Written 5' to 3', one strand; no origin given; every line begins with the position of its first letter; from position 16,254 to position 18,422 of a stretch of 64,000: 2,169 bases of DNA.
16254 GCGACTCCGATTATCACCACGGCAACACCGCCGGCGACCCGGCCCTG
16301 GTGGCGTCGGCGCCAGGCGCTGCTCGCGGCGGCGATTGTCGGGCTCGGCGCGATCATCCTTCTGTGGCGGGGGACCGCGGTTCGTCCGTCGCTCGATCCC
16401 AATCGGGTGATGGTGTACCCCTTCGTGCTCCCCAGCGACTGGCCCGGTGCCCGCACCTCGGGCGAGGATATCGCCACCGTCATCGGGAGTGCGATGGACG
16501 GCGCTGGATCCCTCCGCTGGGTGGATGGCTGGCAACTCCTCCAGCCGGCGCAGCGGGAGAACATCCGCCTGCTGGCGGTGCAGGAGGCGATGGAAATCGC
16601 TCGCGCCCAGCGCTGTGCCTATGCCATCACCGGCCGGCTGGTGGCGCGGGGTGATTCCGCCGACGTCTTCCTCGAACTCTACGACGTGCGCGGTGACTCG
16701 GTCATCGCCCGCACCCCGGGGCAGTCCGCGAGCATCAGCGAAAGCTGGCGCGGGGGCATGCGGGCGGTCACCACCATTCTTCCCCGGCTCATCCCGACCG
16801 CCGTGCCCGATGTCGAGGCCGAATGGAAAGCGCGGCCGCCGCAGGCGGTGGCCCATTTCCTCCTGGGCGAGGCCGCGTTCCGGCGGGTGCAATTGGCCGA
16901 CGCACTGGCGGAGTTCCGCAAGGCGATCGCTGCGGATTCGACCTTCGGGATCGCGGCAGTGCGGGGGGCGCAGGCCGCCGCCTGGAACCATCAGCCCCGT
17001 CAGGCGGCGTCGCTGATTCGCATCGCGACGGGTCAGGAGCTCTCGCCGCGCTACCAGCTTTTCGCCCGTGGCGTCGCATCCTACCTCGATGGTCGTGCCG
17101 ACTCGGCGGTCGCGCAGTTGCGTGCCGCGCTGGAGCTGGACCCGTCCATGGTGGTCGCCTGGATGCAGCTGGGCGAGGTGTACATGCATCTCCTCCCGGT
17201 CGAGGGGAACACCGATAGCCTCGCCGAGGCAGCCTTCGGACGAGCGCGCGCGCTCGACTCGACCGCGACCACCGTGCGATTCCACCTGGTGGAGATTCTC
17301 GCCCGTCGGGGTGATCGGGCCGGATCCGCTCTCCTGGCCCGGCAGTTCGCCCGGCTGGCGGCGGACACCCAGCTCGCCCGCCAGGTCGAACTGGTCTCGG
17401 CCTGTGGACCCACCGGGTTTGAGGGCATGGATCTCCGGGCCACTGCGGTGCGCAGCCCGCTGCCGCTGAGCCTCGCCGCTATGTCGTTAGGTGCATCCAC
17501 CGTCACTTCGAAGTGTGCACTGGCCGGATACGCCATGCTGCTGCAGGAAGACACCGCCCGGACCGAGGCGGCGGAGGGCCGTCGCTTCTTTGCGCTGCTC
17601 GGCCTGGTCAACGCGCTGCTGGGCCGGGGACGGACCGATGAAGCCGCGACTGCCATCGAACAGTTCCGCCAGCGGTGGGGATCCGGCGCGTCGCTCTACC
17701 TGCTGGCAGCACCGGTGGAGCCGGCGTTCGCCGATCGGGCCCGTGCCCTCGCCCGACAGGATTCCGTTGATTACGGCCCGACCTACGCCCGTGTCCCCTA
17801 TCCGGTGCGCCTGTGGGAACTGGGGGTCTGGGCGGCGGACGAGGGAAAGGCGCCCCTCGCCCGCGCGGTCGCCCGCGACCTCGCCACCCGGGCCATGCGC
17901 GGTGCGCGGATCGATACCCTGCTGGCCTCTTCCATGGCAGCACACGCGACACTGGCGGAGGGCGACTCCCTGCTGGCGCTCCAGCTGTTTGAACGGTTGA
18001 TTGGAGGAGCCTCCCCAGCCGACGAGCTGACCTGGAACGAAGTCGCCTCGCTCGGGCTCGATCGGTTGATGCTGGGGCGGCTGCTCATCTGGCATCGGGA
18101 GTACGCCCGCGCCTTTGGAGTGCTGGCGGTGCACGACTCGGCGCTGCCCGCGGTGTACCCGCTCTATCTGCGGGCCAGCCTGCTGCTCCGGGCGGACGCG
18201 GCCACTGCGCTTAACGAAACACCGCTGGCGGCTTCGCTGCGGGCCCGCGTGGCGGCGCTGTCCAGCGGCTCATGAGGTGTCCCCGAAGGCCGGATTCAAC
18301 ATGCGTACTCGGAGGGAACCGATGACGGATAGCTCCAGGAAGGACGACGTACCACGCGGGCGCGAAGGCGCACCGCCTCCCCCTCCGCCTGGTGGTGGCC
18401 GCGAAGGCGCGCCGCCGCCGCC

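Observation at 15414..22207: Candidate three-gene module: membrane Ser/Thr kinase (TPR-like sensor), polyproline miniprotein, caspase/hydrolase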

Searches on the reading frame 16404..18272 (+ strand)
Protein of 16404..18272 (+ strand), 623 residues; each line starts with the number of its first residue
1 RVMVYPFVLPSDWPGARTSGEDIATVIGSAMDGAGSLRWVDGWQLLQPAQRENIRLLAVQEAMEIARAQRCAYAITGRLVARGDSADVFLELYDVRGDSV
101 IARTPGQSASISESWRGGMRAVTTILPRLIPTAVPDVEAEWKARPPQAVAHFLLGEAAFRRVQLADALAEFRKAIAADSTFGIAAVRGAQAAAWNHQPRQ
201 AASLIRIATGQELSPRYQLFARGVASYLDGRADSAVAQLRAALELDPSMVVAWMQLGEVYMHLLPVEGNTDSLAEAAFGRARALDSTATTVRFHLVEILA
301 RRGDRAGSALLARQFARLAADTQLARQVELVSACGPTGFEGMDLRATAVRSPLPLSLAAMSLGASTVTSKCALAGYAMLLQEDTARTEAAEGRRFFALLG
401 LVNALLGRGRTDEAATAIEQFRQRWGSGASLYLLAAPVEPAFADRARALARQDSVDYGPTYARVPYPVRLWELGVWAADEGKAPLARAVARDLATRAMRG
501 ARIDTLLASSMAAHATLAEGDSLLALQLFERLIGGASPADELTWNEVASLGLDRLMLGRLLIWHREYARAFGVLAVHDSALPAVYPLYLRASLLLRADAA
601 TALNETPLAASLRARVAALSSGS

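Call 23: find_homologous_proteins(query=window:16404-18272:+, max_evalue=0.00001)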
Query window:16404-18272:+ (623 aa): 331 proteins with E <= 0.00001 among 8000 candidates; the best 120 are listed.
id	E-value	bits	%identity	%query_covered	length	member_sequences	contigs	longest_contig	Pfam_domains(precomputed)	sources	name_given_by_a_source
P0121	0.0e+0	1214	92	100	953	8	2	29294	PF07714.24,PF00069.32,PF13414.13,PF03109.23,PF07719.24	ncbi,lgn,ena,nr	ncbi:MAG: protein kinase [Gemmatimonadota bacterium]|nr:protein kinase [Gemmatimonadota bacterium]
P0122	0.0e+0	1094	82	100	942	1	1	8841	PF07714.24,PF00069.32,PF03109.23,PF01636.30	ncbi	ncbi:MAG: protein kinase [Gemmatimonadales bacterium]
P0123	7.0e-291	984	74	100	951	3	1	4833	PF07714.24,PF00069.32,PF03109.23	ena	-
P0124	1.9e-287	973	75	100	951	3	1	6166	PF07714.24,PF00069.32,PF03109.23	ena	-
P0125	1.2e-286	970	74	100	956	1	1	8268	PF07714.24,PF00069.32,PF03109.23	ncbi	ncbi:MAG: serine/threonine-protein kinase [Gemmatimonadota bacterium]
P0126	1.1e-285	967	73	100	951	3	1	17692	PF14559.13,PF07714.24,PF00069.32,PF23914.2,PF03109.23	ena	-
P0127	2.6e-285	966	73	100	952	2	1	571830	PF07714.24,PF00069.32,PF03109.23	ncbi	-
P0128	7.1e-282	954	73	100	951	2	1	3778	PF07714.24,PF00069.32,PF23914.2,PF03109.23,PF01636.30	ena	-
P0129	2.6e-281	952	72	100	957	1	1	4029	PF07714.24,PF00069.32,PF03109.23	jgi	jgi:tRNA A-37 threonylcarbamoyl transferase component Bud32/tetratricopeptide (TPR) repeat protein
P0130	1.4e-276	937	70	100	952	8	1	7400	PF07714.24,PF00069.32,PF03109.23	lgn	-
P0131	1.7e-276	936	71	100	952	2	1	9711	PF07714.24,PF00069.32,PF03109.23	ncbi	ncbi:MAG: serine/threonine-protein kinase [Gemmatimonadota bacterium]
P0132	6.7e-271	918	70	100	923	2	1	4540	PF07714.24,PF00069.32,PF03109.23,PF01636.30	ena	-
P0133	1.3e-268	910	70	100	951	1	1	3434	PF14559.13,PF07714.24,PF00069.32,PF03109.23,PF01636.30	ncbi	-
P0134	5.5e-263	892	69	100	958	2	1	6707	PF07714.24,PF00069.32,PF03109.23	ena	-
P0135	5.3e-253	859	68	100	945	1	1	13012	PF07714.24,PF00069.32,PF03109.23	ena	-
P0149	1.2e-226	772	61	100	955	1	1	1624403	PF07714.24,PF00069.32,PF03109.23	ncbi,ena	-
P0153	9.1e-204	696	57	99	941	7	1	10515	PF07714.24,PF00069.32,PF13432.13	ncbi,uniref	ncbi:protein kinase domain-containing protein [Gemmatimonas sp.]|uniref:serine/threonine-protein kin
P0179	1.1e-173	597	51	99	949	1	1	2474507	PF14559.13,PF07714.24,PF00069.32,PF23914.2,PF13414.13,PF03109.23,PF13432.13,PF01636.30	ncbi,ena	-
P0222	1.6e-157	544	47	100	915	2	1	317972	PF14559.13,PF07714.24,PF00069.32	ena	-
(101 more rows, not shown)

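Call 25: find_encoding_contigs(protein=P0149, flank=7000, max_places=2)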
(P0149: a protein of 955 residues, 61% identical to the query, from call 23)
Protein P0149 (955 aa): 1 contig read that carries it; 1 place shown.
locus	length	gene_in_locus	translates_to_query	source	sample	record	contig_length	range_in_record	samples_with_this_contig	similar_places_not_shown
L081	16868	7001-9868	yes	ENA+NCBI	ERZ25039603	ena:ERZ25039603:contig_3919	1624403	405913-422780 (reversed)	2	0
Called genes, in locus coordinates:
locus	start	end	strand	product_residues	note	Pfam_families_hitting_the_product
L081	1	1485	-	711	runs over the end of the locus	PF03704:BTAD (weak), PF13191:AAA_16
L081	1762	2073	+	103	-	-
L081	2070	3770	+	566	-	PF07819:PGAP1 (weak), PF12697:Abhydrolase_6, PF00561:Abhydrolase_1 (weak)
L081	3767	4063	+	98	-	PF07705:CARDB (weak)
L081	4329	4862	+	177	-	-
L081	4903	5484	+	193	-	-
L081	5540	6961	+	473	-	-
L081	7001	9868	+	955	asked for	PF00069:Pkinase, PF03109:ABC1 (faint), PF07714:PK_Tyr_Ser-Thr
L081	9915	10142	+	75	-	-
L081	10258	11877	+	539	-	PF24885:TPR_NPHP3 (faint), PF00515:TPR_1 (faint), PF07719:TPR_2 (faint), PF13181:TPR_8 (faint), PF13424:TPR_12, PF13428:TPR_14 (faint), PF13424:TPR_12 (weak)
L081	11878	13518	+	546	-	PF01582:TIR, PF13676:TIR_2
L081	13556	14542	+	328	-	PF00656:Peptidase_C14, PF12770:CHAT (weak)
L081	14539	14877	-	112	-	PF19493:Trypco1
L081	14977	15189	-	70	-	PF00313:CSD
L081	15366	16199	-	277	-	-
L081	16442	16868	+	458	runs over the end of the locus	PF01554:MatE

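Call 26: find_encoding_contigs(protein=P0179, flank=7000, max_places=2)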
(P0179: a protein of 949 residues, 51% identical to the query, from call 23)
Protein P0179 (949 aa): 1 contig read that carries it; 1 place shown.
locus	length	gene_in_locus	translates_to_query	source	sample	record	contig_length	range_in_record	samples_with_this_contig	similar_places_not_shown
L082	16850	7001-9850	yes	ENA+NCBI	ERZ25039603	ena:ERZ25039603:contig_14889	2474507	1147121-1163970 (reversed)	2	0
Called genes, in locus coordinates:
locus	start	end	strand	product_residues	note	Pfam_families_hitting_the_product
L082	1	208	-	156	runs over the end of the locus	PF05099:TerB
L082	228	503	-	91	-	PF18905:DUF5661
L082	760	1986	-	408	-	PF00756:Esterase, PF00561:Abhydrolase_1 (weak)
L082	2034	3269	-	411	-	PF00365:PFK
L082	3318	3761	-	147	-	-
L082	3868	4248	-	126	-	PF04343:DUF488, PF22751:DUF488-N3a, PF22752:DUF488-N3i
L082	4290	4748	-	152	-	PF14534:DUF4440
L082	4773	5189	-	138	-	PF08570:DUF1761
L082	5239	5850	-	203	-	PF13787:HXXEE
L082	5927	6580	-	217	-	PF01370:Epimerase (faint), PF13460:NAD_binding_10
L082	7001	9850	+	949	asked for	PF00069:Pkinase, PF01636:APH (weak), PF03109:ABC1 (faint), PF07714:PK_Tyr_Ser-Thr, PF13432:TPR_16 (faint), PF13414:TPR_11 (faint), PF14559:TPR_19 (faint), PF23914:TPR_CcmH_CycH (faint)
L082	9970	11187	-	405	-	PF03576:Peptidase_S58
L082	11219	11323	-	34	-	-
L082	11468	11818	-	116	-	-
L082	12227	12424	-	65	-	-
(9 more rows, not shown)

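Call 27: find_encoding_contigs(protein=P0222, flank=7000, max_places=2)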
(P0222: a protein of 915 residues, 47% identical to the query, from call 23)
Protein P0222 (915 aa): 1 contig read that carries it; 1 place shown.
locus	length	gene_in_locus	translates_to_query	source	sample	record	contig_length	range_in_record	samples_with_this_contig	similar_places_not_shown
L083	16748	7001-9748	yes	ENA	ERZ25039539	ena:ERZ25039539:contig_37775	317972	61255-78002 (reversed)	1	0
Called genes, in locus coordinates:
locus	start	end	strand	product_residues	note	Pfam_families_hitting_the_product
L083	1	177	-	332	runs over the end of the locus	PF13577:SnoaL_4 (faint), PF08332:CaMKII_AD, PF07366:SnoaL (faint), PF12680:SnoaL_2 (weak), PF13474:SnoaL_3, PF14534:DUF4440, PF12680:SnoaL_2 (weak), PF14534:DUF4440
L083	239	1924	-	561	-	PF00756:Esterase (weak)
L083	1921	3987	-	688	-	PF26550:Tricorn_2nd (weak), PF00930:DPPIV_N (faint), PF26549:Tricorn_N, PF07676:PD40, PF26549:Tricorn_N, PF00561:Abhydrolase_1 (faint), PF20434:BD-FAE (faint), PF00326:Peptidase_S9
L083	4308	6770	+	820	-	PF12770:CHAT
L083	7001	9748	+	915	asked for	PF00069:Pkinase, PF07714:PK_Tyr_Ser-Thr, PF14559:TPR_19 (faint)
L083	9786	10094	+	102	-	-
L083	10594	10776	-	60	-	-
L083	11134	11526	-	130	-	-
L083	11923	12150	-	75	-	-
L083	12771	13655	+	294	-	PF24096:DUF7379, PF12697:Abhydrolase_6 (weak)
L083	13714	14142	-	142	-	PF08327:AHSA1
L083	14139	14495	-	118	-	PF01022:HTH_5, PF12840:HTH_20, PF24034:DUF7343 (weak), PF25212:HVO_A0114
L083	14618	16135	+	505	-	PF13517:FG-GAP_3 (faint), PF01839:FG-GAP (faint), PF23727:Beta-prop_FAM234A_B (faint), PF13360:PQQ_2 (faint), PF13570:Beta-prop_ACSF4 (faint), PF14435:SUKH-4 (faint)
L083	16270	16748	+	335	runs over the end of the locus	PF04389:Peptidase_M28 (weak), PF01546:Peptidase_M20, PF07687:M20_dimer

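Call 81: search_protein_families(library=pfam, proteins=[window:16404-18272:+, L081:10258-11877:+], max_evalue=0.01)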
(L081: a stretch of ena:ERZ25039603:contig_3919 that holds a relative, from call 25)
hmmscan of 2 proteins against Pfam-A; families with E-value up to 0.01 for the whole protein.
window:16404-18272:+ (623 aa): 9 families
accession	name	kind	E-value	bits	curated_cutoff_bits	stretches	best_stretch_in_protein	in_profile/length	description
PF07719.23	TPR_2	-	1.3e-06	28.5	27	0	219-248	4-33/34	Tetratricopeptide repeat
PF13414.12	TPR_11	-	7.5e-06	26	26.8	1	229-261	7-39/42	TPR repeat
PF23914.1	TPR_CcmH_CycH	-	1.1e-05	25.8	42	1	239-309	39-104/158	Cytochrome c-type biogenesis protein H TPR domain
PF13432.12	TPR_16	-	7.2e-05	23.6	32.7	2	142-179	25-62/65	Tetratricopeptide repeat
PF00515.34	TPR_1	-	0.0001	22.4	27.8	0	148-180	1-33/34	Tetratricopeptide repeat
PF13428.12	TPR_14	-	0.0023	18.9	23.5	0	221-258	6-43/44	Tetratricopeptide repeat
PF14559.12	TPR_19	-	0.0026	18.5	25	1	229-262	4-37/68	Tetratricopeptide repeat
PF24575.1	TPR_Slam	-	0.0067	17.3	35.2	0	219-260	50-91/104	Surface lipoprotein assembly modifier, N-terminal TPR repeats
PF13181.12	TPR_8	-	0.0084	16.7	25.7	0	228-248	13-33/34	Tetratricopeptide repeat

L081:10258-11877:+ (539 aa): 10 families
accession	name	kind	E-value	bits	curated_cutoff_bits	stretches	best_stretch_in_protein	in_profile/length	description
PF13424.12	TPR_12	-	6.4e-21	74.8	30.1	3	261-329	6-74/77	Tetratricopeptide repeat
PF00515.34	TPR_1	-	1.5e-10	40.8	27.8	1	258-286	1-29/34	Tetratricopeptide repeat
PF07719.23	TPR_2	-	1.6e-08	34.5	27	1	258-288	1-31/34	Tetratricopeptide repeat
PF24885.1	TPR_NPHP3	-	9e-07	29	100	1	258-375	99-215/239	Nephrocystin-3 TPR domain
PF13428.12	TPR_14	-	6.8e-06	26.7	23.5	0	346-373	4-31/44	Tetratricopeptide repeat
PF13181.12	TPR_8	-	8.4e-06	26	25.7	0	263-288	6-31/34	Tetratricopeptide repeat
PF14559.12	TPR_19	-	1.8e-05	25.4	25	1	315-375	6-57/68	Tetratricopeptide repeat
PF13174.12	TPR_6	-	3.8e-05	24.5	26.3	0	443-463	6-26/33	Tetratricopeptide repeat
PF13414.12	TPR_11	-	0.00086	19.4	26.8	0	406-425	6-25/42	TPR repeat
PF13431.12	TPR_17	-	0.0027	18.3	24.4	0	431-457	7-33/34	Tetratricopeptide repeat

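Call 88: predict_structure(alignment_id=A3)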
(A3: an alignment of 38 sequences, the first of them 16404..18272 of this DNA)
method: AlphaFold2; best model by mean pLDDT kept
length: 623 residues; sequences in the alignment: 38
mean_pLDDT: 91.9   pTM: 0.89
mean pLDDT of the five models: 91.9, 91.5, 89.7, 88.6, 87.8
residues with pLDDT >= 90: 456; 70-90: 155; 50-70: 11; < 50: 1
segments of 3 or more residues with pLDDT < 50: none
pLDDT, mean of each block of 10 residues (from residue 1): 92 87 88 78 86 89 93 94 93 94 92 89 83 68 87 88 88 96 94 90 95 91 96 97 91 94 92 95 81 92 93 84 88 91 94 95 89 96 92 94 93 97 94 96 97 97 95 98 98 95 95 98 98 92 89 98 98 94 92 97 98 92 54
secondary structure, 60 per line:
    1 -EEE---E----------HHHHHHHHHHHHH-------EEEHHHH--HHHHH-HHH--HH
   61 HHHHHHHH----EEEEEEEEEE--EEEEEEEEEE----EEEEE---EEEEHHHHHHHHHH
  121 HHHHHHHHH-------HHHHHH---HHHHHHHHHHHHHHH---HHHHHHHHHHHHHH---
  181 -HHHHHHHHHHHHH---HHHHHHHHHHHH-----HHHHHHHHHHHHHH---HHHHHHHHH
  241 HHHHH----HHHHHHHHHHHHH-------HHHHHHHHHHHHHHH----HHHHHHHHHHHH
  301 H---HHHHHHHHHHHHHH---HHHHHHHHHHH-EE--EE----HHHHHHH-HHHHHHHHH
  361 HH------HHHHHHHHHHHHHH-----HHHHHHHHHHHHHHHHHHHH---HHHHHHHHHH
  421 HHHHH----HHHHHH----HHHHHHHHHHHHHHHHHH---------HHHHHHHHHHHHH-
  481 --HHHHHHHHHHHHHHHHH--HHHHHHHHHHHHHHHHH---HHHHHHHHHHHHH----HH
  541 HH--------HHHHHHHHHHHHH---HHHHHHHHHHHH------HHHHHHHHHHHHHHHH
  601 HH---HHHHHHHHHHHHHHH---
elements in order: E2-4 H19-31 E39-41 H42-45 H48-52 H59-68 E73-82 E85-94 E99-103 E107-110 H111-129 H137-142 H146-160 H164-177 H182-194 H198-209 H215-228 H232-245 H250-262 H270-284 H289-301 H305-318 H322-332 H344-350 H352-362 H369-382 H388-407 H411-425 H430-435 H440-457 H467-479 H483-499 H502-518 H522-534 H539-542 H551-563 H567-578 H585-602 H606-620

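Call 91: fold_search(model_id=the predicted structure, library=pdb)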
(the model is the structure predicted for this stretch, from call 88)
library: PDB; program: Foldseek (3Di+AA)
matches with E <= 10: 1466; with E <= 0.001: 127
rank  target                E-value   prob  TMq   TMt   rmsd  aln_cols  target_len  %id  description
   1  6bq1_B                2.7e-06  1.00  0.30  0.27  14.9       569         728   14  Human PI4KIIIa lipid kinase complex (released 2017-12-13)
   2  8bbe_D                2.8e-06  1.00  0.30  0.29  13.8       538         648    9  Structure of the IFT-A complex; IFT-A2 module (released 2022-12-21)
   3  8dtf_A                2.9e-06  1.00  0.18  0.15  21.4       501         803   14  Cryo-EM structure of the full length Arabidopsis SPY with complete TPRs (released 2023-03-08)
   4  9rtt_Q                3.1e-06  1.00  0.32  0.25  12.1       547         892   13  Activated Elongation Complex with IWS1 and ELOF1 (released 2025-09-03)
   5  5dse_C                3.4e-06  1.00  0.29  0.27  15.7       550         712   14  Crystal Structure of the TTC7B/Hyccin Complex (released 2015-12-02)
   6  7y4i_A                4.9e-06  1.00  0.21  0.17  21.7       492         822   16  Crystal structure of SPINDLY in complex with GDP (released 2022-12-07)
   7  1w3b_A                5.1e-06  1.00  0.22  0.29  13.9       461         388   17  The superhelical TPR domain of O-linked GlcNAc transferase reveals structural similarities to importin alpha. (released 2004-09-09)
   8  8qca_B                5.1e-06  1.00  0.22  0.19  23.9       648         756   10  CryoEM structure of a S. Cerevisiae Ski2387 complex in the closed state bound to RNA (released 2023-11-15)
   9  8fgw_D                6.1e-06  1.00  0.24  0.13  20.6       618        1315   13  Human IFT-A complex structures provide molecular insights into ciliary transport (released 2023-02-22)
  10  8bbg_D                8.1e-06  1.00  0.30  0.18  13.3       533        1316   10  Structure of the IFT-A complex; anterograde IFT-A train model (released 2022-12-21)
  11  8fy4_B                1.2e-05  1.00  0.26  0.29  17.4       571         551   12  Structure of NOT1:NOT10:NOT11 module of the chicken CCR4-NOT complex (released 2023-08-30)
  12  8chy                  1.3e-05  1.00  0.21  0.39  11.1       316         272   19  Crystal structure of an 8-repeat consensus TPR superhelix with Zinc. (released 2024-02-21)
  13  9hvq_Q                1.3e-05  1.00  0.26  0.20  15.6       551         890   12  Structure of the transcribing Pol II-DSIF-PAF-SPT6-RECQL5 complex (released 2025-07-16)
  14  7y4i_B                1.5e-05  1.00  0.20  0.17  21.2       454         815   16  Crystal structure of SPINDLY in complex with GDP (released 2022-12-07)
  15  9qhb                  1.7e-05  1.00  0.24  0.46   9.4       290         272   19  Crystal structure of 16-repeat CTPR protein with eliminated coordination sites (released 2025-10-22)
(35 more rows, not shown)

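Call 94: find_encoding_contigs(protein=P0153, flank=6000, max_places=2)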
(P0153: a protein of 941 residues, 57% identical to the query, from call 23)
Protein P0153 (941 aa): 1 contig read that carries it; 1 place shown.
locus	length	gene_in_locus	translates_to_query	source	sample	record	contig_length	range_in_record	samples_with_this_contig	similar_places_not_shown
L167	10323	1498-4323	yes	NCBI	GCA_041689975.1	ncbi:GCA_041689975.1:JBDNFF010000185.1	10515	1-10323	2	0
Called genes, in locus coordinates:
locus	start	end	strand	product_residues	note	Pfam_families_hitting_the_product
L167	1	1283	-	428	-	?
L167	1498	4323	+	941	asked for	PF00069:Pkinase, PF07714:PK_Tyr_Ser-Thr, PF13432:TPR_16 (faint)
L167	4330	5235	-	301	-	PF00903:Glyoxalase, PF22677:Ble-like_N (faint), PF00903:Glyoxalase (weak)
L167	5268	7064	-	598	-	PF02705:K_trans, PF22776:K_trans_C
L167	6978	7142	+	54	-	-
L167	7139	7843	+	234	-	PF01081:Aldolase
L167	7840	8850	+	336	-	PF00294:PfkB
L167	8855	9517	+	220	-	PF00083:Sugar_tr, PF07690:MFS_1, PF06779:MFS_4 (weak)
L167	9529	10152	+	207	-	PF07690:MFS_1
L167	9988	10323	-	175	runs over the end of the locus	?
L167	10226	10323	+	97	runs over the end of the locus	?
